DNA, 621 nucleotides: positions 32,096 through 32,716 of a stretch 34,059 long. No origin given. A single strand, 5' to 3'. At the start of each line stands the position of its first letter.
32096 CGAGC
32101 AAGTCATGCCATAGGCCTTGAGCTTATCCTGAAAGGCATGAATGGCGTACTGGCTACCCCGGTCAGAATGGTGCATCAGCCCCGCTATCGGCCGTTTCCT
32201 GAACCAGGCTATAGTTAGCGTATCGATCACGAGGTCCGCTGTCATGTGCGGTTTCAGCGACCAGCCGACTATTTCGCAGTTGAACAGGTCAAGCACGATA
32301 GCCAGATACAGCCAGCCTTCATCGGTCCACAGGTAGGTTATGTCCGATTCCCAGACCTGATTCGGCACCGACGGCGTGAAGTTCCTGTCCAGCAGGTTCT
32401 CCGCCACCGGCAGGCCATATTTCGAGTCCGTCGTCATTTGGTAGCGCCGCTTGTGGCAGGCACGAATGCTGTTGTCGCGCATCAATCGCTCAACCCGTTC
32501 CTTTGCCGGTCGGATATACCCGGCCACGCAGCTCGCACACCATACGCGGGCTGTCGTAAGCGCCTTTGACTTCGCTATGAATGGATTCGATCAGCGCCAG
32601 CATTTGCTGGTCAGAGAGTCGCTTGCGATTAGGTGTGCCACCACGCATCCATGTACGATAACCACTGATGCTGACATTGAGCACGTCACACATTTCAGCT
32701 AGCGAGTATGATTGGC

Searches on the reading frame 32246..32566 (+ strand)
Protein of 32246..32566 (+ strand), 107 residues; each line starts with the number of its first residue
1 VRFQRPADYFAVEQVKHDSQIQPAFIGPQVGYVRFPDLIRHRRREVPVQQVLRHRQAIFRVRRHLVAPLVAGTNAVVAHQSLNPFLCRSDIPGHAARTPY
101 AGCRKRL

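Call 57: search_protein_families(library=pfam, proteins=[window:32246-32566:+], max_evalue=0.1)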
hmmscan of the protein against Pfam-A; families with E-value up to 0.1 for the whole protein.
window:32246-32566:+ (107 aa): 1 family
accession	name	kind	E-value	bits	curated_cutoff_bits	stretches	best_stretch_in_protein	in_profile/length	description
PF05890.17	Ebp2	-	0.097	12.7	28.8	0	2-22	70-89/246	Eukaryotic rRNA processing protein EBP2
